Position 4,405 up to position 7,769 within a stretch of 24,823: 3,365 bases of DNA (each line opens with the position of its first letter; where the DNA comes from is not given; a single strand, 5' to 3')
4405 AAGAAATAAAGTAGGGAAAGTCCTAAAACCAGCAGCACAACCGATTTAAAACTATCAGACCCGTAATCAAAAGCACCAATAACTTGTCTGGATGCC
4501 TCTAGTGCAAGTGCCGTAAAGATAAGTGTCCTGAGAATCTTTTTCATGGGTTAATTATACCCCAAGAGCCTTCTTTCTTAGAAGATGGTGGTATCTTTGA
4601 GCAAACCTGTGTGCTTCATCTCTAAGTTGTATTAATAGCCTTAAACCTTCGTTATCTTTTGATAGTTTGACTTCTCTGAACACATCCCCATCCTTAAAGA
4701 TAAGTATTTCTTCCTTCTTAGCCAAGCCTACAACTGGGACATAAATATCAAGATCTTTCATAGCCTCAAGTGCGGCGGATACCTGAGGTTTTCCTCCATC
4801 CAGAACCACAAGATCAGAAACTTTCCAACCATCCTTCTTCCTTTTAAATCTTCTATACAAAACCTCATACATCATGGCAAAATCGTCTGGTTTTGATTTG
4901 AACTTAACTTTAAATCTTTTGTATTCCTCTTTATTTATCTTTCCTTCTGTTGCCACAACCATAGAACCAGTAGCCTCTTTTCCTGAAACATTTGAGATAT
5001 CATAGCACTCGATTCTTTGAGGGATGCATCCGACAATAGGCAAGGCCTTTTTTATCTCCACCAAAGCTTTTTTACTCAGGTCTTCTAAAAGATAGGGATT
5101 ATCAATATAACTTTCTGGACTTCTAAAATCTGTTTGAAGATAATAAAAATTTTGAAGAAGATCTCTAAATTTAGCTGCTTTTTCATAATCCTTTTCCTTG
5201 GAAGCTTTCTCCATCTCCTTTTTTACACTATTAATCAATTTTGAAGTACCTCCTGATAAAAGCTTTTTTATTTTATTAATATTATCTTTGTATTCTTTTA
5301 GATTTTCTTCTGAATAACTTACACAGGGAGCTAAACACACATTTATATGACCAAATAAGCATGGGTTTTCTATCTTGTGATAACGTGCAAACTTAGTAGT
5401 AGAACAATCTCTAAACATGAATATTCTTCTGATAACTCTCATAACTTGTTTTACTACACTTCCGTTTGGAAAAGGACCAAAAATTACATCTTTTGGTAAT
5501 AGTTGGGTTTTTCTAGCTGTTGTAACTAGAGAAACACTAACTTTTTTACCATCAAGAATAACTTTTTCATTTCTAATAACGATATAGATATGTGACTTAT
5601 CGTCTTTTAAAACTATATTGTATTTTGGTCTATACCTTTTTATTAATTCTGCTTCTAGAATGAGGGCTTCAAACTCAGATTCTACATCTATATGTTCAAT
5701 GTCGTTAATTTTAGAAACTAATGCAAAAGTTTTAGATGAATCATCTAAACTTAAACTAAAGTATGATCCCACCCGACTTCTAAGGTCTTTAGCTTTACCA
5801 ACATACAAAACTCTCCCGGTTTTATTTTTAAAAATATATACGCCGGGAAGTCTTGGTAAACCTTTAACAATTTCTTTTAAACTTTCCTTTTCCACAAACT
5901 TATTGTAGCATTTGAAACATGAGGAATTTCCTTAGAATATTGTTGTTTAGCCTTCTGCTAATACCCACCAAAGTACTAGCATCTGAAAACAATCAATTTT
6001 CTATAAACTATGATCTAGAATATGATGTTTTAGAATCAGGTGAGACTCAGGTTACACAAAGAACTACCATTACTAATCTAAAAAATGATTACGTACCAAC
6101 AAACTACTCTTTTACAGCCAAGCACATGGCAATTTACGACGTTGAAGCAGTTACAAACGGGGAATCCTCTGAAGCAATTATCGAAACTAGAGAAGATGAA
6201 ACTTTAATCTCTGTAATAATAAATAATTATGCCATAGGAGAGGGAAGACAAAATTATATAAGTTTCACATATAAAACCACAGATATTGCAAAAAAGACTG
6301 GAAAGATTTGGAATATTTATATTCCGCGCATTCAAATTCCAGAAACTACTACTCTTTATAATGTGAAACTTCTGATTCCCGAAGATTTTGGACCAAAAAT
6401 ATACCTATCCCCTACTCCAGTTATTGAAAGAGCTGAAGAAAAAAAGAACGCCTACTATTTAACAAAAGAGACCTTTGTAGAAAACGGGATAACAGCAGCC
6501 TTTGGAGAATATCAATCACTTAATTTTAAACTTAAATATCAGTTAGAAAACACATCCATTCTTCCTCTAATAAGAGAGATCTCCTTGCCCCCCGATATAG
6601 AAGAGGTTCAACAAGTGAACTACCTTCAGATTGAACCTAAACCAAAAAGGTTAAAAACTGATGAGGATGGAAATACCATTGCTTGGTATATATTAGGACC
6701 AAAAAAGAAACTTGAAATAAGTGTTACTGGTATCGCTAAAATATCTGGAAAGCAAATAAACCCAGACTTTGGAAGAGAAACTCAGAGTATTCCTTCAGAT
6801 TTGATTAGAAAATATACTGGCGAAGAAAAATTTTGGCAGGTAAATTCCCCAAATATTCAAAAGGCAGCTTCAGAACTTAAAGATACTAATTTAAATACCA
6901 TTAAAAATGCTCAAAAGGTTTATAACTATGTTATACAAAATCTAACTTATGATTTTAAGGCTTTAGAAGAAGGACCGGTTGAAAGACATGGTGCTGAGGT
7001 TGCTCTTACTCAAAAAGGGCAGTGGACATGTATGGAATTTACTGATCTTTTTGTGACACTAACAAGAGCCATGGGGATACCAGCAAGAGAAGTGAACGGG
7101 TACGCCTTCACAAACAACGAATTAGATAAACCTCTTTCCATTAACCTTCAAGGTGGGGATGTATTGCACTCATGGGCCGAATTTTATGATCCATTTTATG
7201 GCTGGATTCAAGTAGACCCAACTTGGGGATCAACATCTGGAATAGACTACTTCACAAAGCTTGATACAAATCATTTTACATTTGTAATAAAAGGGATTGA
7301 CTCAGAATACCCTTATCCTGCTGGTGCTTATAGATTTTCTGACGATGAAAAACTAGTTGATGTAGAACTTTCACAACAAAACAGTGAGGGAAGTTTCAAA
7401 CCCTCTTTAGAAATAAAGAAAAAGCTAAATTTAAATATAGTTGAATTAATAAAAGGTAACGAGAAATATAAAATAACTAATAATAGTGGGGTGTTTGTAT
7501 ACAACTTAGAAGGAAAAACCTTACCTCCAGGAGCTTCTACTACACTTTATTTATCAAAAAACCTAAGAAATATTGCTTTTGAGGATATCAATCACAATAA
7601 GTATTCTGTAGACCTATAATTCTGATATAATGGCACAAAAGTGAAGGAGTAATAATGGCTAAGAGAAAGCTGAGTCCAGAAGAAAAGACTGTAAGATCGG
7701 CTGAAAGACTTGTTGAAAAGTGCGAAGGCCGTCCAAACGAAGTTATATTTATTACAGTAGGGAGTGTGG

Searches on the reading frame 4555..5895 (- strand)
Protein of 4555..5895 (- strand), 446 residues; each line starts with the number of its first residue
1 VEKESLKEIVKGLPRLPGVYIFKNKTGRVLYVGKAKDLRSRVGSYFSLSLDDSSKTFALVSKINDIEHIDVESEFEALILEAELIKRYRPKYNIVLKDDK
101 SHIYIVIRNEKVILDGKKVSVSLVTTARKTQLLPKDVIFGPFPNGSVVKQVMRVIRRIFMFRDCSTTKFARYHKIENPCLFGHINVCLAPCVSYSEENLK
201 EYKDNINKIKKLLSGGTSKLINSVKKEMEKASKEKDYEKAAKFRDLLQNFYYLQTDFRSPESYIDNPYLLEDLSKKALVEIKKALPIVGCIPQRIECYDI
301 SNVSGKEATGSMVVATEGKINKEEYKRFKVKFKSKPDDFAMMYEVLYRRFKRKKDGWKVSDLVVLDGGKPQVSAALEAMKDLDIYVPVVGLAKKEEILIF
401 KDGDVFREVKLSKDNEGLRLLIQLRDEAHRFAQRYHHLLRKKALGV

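Call 11: search_protein_families(library=pfam, proteins=[window:4555-5895:-])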
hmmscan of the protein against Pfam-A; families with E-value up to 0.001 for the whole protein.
window:4555-5895:- (446 aa): 3 families
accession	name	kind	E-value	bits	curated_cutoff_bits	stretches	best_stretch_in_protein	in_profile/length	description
PF08459.17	UvrC_RNaseH_dom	-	3.7e-47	160.6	22.3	1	291-432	9-158/159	UvrC RNAse H endonuclease domain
PF01541.30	GIY-YIG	-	3e-10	40.7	22.6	1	18-93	3-78/78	GIY-YIG catalytic domain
PF02151.25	UVR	-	1.2e-08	34.8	21.5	1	219-249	2-32/36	UvrB/uvrC motif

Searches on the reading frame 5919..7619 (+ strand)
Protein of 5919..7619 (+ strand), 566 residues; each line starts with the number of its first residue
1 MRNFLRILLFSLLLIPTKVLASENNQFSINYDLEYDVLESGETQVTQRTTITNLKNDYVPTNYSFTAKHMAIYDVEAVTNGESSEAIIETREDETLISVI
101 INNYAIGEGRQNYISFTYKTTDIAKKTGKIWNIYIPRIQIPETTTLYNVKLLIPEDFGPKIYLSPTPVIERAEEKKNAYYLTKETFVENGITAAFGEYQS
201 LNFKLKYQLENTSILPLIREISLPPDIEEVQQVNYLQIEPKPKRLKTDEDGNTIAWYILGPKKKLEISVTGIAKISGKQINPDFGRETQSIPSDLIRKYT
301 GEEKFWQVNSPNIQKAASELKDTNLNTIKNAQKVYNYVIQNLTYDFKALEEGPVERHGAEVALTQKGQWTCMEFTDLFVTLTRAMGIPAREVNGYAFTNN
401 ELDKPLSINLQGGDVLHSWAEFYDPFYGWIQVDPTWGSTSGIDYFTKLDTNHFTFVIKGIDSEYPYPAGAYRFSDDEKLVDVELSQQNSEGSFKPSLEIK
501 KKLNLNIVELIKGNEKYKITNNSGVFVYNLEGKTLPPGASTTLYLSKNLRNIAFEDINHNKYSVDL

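Call 11: search_protein_families(library=pfam, proteins=[window:5919-7619:+])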
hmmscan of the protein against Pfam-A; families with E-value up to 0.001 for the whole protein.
window:5919-7619:+ (566 aa): 1 family
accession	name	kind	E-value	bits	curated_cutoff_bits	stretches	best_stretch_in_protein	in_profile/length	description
PF01841.26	Transglut_core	-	1e-19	71.2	23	1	317-434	4-108/108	Transglutaminase-like superfamily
